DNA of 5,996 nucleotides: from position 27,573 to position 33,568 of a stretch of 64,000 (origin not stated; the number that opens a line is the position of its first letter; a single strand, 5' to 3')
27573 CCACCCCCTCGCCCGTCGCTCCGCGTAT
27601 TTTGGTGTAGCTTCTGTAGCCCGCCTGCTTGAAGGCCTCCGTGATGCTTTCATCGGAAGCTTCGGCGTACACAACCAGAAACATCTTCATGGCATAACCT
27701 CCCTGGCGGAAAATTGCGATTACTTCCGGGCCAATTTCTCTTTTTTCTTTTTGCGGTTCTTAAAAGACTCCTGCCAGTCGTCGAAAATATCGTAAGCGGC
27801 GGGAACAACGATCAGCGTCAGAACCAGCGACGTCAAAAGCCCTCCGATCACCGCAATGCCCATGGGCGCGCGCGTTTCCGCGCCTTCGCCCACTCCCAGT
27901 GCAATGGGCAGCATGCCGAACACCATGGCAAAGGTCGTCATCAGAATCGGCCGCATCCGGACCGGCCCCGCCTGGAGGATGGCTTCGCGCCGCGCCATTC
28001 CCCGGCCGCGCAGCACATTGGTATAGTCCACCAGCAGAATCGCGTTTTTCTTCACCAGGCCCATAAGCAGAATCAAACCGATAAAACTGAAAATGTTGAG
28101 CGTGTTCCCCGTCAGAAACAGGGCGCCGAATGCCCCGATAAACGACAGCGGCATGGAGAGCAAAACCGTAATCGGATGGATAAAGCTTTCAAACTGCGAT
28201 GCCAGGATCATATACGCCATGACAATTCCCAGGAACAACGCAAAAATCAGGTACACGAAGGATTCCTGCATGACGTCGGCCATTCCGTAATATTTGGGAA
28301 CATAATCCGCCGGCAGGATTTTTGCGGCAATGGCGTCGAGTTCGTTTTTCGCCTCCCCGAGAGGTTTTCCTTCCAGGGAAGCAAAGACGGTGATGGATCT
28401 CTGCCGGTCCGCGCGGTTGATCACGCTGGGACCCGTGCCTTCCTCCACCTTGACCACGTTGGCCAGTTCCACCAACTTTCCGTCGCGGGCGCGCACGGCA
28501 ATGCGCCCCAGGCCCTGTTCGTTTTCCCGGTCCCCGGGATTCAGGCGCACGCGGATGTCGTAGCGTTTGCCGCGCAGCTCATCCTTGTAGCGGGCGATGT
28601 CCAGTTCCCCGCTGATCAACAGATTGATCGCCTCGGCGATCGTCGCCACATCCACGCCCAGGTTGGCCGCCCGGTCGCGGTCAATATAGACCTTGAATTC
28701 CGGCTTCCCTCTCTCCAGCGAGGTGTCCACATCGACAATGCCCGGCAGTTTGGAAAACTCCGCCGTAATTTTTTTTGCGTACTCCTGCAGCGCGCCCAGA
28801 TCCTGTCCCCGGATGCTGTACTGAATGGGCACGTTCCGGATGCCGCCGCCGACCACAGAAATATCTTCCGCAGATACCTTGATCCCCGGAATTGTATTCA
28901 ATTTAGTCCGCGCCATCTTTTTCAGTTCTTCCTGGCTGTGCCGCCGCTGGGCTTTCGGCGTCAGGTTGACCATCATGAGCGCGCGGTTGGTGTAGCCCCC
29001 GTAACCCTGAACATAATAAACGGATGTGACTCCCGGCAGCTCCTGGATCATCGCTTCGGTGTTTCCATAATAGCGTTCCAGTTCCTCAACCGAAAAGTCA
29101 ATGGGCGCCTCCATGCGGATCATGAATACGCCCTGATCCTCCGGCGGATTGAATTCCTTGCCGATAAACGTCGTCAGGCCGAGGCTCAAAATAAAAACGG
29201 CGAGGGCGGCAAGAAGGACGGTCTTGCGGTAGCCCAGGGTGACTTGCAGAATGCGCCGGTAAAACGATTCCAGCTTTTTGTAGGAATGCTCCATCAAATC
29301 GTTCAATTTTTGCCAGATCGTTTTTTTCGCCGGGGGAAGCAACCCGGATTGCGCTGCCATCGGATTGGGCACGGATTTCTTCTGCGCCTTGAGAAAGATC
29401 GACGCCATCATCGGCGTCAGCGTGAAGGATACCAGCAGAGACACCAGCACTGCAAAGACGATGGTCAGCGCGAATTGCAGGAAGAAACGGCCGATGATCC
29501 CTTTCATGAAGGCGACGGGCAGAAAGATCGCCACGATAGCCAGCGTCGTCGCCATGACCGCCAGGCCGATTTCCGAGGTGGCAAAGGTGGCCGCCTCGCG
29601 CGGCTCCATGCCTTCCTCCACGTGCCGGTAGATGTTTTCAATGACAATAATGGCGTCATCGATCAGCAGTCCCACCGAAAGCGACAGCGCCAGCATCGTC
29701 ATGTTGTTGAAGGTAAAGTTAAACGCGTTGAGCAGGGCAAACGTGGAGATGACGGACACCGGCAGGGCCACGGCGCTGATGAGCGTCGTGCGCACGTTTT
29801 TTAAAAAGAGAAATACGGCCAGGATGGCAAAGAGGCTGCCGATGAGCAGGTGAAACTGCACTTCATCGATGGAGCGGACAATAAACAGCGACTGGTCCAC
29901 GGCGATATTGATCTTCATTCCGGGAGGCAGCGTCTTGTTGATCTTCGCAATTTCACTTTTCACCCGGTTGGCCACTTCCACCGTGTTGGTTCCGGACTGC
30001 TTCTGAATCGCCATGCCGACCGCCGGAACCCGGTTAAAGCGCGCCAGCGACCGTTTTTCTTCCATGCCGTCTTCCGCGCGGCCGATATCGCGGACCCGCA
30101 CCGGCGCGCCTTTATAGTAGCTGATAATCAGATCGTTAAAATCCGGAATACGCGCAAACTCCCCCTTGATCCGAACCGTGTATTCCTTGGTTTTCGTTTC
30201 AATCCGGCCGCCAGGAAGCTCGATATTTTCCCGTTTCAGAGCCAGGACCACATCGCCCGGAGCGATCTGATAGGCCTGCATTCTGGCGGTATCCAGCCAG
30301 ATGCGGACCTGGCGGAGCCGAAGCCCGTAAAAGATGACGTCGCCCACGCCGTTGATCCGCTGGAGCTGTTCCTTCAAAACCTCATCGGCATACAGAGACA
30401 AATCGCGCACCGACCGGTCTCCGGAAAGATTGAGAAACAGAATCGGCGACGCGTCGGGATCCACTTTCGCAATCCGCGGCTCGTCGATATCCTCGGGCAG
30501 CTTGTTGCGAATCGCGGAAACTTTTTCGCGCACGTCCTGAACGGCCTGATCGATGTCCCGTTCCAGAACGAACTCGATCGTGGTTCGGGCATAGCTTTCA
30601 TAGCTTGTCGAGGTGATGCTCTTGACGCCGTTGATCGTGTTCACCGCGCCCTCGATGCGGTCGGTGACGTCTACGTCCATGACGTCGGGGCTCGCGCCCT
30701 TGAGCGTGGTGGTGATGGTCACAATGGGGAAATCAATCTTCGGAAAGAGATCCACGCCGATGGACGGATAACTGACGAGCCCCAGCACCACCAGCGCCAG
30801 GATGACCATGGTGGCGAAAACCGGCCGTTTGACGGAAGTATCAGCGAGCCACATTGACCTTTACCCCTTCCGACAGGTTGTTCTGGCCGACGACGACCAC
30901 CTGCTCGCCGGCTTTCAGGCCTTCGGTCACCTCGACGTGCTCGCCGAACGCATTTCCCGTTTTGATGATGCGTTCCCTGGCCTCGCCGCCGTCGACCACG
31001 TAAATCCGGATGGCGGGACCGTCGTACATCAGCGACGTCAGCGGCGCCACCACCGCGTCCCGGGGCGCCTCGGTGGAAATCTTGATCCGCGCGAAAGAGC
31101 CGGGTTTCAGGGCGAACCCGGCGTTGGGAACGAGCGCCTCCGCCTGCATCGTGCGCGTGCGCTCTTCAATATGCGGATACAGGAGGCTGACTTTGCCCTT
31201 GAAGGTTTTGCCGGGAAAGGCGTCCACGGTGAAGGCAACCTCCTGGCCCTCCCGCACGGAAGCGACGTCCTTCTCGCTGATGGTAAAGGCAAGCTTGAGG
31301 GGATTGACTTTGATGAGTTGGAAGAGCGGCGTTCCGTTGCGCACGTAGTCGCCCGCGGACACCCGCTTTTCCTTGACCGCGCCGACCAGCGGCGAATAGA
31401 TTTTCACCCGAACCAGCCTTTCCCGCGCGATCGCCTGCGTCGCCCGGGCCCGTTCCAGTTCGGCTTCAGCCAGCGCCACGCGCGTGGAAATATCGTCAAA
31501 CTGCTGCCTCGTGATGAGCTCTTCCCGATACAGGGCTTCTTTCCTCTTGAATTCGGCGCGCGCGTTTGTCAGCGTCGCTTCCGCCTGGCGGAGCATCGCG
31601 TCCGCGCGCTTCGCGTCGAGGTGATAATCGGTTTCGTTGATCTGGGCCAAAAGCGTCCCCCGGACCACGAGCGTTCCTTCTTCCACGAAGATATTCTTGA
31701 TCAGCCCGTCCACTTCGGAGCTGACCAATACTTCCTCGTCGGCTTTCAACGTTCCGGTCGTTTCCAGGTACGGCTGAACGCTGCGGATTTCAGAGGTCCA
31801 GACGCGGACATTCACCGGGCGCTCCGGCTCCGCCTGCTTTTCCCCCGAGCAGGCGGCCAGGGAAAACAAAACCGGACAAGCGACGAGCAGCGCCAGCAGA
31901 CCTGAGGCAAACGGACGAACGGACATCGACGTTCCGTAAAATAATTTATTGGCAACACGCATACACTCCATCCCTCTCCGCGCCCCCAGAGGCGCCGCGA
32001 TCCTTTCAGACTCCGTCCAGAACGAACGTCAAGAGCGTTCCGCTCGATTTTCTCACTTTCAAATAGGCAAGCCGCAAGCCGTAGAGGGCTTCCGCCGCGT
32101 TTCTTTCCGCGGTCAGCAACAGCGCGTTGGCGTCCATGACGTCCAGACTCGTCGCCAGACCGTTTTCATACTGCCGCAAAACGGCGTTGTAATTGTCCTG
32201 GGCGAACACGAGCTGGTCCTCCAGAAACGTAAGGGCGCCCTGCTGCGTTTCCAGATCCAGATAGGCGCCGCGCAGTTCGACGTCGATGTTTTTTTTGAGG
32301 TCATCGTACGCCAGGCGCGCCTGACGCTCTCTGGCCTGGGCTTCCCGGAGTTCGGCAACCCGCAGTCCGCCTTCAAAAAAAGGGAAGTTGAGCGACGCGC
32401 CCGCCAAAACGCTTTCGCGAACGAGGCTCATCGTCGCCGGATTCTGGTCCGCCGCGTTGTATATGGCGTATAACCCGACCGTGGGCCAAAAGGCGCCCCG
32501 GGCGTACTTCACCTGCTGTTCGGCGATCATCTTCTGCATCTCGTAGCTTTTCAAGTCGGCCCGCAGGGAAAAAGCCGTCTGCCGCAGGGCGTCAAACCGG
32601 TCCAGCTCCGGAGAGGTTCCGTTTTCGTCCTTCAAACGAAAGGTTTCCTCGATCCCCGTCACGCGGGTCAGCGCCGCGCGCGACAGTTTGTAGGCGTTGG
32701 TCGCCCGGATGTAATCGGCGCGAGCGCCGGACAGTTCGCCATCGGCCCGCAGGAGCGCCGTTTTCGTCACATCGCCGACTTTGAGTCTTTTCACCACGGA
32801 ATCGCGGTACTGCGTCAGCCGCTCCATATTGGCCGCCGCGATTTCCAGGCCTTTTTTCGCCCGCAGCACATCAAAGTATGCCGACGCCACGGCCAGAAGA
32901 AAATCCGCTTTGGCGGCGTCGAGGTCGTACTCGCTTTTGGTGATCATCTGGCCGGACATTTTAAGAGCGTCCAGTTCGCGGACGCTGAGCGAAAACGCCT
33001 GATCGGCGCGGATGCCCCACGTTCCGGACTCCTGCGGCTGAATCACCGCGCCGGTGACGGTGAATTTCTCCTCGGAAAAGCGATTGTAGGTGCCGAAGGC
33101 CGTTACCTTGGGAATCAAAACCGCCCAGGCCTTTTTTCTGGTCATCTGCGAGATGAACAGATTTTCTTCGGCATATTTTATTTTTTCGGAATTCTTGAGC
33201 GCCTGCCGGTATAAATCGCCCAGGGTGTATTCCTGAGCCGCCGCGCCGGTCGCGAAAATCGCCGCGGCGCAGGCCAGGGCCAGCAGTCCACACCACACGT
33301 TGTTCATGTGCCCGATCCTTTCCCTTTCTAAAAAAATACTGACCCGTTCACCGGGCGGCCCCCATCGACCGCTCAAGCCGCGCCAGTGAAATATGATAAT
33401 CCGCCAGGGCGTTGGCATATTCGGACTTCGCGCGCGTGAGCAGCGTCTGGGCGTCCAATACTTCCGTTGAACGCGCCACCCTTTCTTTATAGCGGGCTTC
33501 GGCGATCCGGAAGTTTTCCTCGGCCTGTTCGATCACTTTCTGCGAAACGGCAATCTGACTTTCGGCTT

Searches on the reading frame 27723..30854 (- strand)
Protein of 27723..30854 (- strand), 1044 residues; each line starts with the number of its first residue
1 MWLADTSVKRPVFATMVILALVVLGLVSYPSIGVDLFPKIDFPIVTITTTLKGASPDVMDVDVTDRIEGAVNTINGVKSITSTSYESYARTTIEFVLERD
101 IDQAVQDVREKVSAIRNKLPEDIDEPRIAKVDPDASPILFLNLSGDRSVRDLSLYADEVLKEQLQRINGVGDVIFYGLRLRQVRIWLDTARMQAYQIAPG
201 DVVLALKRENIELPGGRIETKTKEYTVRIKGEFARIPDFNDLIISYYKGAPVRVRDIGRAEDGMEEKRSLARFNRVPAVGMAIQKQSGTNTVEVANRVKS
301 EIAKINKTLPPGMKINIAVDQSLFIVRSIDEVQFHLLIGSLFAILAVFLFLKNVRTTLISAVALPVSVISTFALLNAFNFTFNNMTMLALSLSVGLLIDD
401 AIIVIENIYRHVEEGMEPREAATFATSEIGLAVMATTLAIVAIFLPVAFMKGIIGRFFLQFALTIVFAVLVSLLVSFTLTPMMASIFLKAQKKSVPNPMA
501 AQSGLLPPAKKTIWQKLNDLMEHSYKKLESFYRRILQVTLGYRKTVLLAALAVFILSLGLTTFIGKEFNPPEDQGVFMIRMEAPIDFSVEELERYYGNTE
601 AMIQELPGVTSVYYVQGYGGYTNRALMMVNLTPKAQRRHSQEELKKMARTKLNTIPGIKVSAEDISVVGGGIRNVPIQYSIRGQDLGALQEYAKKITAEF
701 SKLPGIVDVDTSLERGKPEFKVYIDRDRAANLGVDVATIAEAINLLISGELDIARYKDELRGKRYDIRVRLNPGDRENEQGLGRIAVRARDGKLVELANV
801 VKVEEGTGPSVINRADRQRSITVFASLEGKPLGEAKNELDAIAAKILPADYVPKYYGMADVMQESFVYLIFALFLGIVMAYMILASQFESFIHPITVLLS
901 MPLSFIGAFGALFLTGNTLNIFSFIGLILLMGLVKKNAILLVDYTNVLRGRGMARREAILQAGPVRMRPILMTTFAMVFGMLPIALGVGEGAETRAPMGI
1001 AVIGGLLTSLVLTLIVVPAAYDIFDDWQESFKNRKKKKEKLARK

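Call 73: search_protein_families(library=pfam, proteins=[window:27723-30854:-], max_evalue=0.00001)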
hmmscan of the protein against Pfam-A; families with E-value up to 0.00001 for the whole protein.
window:27723-30854:- (1044 aa): 2 families
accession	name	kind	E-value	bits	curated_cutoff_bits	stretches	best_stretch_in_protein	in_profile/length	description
PF00873.25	ACR_tran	-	1.8e-284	946.8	28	1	4-1024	2-1020/1021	AcrB/AcrD/AcrF family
PF03176.21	MMPL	-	3.5e-08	33.2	20.5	1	336-490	159-305/333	MMPL family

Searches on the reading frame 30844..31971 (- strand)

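Call 74: search_protein_families(library=pfam, proteins=[window:30844-31971:-], max_evalue=0.00001)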
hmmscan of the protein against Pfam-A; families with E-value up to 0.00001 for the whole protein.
window:30844-31971:- (376 aa): 4 families
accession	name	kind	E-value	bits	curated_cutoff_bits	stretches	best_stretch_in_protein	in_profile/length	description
PF16576.10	HlyD_D23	-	1.1e-32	113.5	30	1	65-294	2-214/214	Barrel-sandwich domain of CusB or HlyD membrane-fusion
PF13437.12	HlyD_3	-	2.3e-20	73.7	22.2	1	190-291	1-106/106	HlyD family secretion protein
PF13533.13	Biotin_lipoyl_2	-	7.4e-07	29.3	29.8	0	82-112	2-32/32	Biotin-lipoyl like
PF00364.28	Biotin_lipoyl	-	7.3e-06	26.2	22.1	0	81-111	43-73/73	Biotin-requiring enzyme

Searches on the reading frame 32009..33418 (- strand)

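Call 74: search_protein_families(library=pfam, proteins=[window:32009-33418:-], max_evalue=0.00001)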
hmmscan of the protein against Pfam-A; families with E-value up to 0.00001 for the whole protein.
window:32009-33418:- (470 aa): 1 family
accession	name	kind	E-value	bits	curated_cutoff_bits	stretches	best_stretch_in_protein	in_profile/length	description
PF02321.23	OEP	-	1.3e-55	188.6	22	2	276-459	2-186/187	Outer membrane efflux protein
